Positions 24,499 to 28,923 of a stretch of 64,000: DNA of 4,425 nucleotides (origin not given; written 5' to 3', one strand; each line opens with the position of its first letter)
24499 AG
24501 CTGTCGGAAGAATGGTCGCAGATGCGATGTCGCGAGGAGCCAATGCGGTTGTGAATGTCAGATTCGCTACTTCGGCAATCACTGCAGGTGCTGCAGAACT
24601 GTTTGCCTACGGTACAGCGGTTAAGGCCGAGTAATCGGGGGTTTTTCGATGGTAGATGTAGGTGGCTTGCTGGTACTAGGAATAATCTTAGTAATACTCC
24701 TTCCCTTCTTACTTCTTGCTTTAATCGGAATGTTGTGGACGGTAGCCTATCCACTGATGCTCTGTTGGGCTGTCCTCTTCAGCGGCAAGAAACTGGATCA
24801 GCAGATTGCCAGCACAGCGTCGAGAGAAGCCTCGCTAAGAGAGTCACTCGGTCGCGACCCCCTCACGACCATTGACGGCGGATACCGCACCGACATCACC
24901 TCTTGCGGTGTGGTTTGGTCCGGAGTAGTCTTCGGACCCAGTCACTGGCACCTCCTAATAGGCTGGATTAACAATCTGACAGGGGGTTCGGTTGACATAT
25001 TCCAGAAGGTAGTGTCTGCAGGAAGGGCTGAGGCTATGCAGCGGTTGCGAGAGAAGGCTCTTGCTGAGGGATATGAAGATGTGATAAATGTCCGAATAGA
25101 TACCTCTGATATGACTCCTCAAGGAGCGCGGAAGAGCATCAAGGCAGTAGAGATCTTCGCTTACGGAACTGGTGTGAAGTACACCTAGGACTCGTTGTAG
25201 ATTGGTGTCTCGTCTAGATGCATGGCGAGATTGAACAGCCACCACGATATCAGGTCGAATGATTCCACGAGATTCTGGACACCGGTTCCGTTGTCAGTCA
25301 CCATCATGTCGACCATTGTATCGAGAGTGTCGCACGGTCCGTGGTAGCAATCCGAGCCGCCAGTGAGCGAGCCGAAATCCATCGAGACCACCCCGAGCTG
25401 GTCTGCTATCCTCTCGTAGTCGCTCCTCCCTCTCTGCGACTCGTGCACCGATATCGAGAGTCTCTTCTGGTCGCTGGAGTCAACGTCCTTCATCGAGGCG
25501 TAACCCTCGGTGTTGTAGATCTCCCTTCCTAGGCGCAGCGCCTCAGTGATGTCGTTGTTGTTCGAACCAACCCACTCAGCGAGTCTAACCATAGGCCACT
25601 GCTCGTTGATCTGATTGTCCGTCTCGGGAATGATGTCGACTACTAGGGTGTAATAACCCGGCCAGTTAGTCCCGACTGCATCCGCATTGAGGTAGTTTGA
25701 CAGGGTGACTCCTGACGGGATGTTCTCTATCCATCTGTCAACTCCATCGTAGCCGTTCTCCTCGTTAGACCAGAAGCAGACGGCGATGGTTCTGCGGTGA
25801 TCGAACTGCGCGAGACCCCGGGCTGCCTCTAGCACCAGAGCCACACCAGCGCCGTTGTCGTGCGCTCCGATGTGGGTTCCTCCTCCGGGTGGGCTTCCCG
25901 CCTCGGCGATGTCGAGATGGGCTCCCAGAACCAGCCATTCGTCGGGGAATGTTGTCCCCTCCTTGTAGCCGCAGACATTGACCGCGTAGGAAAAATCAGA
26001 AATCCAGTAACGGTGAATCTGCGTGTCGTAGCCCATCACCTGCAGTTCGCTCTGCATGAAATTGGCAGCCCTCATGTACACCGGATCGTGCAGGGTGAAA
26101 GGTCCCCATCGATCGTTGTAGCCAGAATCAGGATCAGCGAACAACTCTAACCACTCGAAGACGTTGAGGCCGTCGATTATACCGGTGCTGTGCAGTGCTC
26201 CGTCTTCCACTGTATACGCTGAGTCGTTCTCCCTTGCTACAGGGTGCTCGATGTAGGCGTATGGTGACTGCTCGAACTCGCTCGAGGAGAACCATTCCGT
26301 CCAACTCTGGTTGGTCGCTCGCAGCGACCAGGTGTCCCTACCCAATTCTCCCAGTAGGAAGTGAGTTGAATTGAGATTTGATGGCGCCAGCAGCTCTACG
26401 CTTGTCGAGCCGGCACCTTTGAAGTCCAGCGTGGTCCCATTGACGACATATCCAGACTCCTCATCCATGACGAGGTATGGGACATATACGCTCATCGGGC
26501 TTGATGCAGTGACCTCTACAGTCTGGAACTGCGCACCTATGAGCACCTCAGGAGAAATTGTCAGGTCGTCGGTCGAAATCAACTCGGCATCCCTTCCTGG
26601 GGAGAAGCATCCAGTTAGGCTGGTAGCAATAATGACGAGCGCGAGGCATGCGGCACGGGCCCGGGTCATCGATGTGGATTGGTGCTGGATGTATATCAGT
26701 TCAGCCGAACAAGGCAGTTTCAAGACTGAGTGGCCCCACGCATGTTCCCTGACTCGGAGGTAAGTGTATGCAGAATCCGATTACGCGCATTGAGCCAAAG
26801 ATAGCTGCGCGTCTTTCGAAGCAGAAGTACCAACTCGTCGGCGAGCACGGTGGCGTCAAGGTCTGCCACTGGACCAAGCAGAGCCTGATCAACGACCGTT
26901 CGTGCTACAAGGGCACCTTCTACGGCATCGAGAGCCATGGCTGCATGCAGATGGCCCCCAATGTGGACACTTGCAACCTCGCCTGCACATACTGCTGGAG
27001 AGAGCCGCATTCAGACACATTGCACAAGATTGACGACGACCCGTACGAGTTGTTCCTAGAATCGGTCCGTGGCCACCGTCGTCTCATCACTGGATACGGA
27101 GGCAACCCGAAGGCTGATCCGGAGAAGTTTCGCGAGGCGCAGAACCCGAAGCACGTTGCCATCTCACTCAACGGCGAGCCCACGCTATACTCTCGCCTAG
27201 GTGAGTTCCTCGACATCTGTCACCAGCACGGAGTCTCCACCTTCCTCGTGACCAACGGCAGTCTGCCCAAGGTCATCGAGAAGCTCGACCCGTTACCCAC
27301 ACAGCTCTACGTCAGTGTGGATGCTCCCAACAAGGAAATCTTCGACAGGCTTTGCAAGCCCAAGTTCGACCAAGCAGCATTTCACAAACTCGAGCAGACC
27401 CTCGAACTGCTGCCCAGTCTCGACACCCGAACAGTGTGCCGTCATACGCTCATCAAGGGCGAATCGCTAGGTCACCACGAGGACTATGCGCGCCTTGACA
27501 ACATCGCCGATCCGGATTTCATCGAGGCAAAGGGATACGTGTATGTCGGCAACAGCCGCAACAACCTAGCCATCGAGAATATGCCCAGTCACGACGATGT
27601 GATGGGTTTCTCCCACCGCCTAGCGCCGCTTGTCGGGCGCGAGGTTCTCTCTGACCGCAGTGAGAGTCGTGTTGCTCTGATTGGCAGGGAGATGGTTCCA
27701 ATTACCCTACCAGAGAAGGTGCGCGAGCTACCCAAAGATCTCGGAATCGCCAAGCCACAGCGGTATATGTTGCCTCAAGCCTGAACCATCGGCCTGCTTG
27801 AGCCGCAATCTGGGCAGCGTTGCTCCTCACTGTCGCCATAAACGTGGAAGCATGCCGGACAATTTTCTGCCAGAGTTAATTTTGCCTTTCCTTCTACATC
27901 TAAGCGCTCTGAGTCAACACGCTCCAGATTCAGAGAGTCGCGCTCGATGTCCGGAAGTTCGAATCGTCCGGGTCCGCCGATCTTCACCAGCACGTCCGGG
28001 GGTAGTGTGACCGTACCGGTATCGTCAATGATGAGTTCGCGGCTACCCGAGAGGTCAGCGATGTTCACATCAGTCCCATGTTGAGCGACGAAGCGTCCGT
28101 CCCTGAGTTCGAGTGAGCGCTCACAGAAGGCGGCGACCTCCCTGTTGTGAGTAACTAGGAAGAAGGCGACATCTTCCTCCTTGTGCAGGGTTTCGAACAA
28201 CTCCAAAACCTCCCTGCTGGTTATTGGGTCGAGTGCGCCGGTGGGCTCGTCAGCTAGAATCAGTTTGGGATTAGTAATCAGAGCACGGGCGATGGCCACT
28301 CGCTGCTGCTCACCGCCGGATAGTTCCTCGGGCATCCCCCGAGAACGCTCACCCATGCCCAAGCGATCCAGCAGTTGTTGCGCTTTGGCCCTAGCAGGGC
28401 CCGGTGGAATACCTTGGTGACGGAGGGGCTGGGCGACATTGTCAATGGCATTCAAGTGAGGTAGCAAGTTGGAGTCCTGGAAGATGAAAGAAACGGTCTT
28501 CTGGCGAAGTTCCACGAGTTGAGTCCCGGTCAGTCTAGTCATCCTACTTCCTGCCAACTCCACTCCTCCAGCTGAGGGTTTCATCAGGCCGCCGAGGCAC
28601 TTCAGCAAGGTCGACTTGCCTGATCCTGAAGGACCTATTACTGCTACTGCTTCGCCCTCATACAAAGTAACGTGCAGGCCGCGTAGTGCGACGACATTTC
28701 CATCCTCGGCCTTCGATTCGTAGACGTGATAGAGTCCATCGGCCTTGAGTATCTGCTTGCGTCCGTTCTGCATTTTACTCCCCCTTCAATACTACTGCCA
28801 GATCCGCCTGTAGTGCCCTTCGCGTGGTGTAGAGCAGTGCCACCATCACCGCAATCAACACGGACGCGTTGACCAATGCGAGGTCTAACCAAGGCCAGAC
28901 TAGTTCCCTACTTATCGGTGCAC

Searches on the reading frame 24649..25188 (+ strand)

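Call 61: search_protein_families(library=pfam, proteins=[window:24649-25188:+], max_evalue=0.0001)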
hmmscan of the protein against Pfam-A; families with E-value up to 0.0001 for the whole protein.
window:24649-25188:+ (179 aa): 1 family
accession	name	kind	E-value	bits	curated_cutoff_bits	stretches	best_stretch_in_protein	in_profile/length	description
PF01906.23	YbjQ_1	-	1.5e-12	48.5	23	1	84-177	16-102/103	Putative heavy-metal-binding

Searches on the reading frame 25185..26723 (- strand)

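Call 61: search_protein_families(library=pfam, proteins=[window:25185-26723:-], max_evalue=0.0001)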
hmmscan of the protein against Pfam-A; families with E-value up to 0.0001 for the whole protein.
window:25185-26723:- (512 aa): 2 families
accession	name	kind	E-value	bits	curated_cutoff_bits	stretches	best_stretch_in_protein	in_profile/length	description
PF04389.22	Peptidase_M28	-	2.7e-23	83.1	21.3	1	250-470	2-177/193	Peptidase family M28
PF01546.33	Peptidase_M20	-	1.2e-05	25.8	24.6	1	285-340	31-84/206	Peptidase family M20/M25/M40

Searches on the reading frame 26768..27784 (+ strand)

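Call 61: search_protein_families(library=pfam, proteins=[window:26768-27784:+], max_evalue=0.0001)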
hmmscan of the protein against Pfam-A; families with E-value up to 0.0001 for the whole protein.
window:26768-27784:+ (338 aa): 2 families
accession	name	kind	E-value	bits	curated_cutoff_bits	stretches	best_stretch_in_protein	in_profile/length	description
PF08608.17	Wyosine_form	-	1.4e-17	64.1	22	1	247-305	2-61/63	Wyosine base formation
PF04055.27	Radical_SAM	-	2.7e-15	57.4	29.5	1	68-242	6-164/166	Radical SAM superfamily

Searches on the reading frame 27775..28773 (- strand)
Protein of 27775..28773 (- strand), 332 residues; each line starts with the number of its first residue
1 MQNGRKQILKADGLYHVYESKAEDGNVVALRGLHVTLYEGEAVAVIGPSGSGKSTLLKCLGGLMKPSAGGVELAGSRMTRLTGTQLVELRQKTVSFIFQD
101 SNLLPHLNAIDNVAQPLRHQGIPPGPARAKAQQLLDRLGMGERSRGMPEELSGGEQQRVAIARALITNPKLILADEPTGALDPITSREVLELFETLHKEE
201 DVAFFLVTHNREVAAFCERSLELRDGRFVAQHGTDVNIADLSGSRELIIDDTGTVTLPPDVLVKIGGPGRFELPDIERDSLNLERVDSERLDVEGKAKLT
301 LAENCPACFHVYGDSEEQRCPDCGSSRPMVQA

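Call 61: search_protein_families(library=pfam, proteins=[window:27775-28773:-], max_evalue=0.0001)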
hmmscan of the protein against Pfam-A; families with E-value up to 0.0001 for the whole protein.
window:27775-28773:- (332 aa): 3 families
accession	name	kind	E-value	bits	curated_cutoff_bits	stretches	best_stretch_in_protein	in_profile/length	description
PF00005.33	ABC_tran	-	2.5e-35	122.5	25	1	30-178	1-136/137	ABC transporter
PF13304.12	AAA_21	-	2.7e-08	34.7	27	0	44-64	3-26/304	AAA domain, putative AbiEii toxin, Type IV TA system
PF02463.25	SMC_N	-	2.6e-05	24.2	40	0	41-221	25-209/220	RecF/RecN/SMC N terminal domain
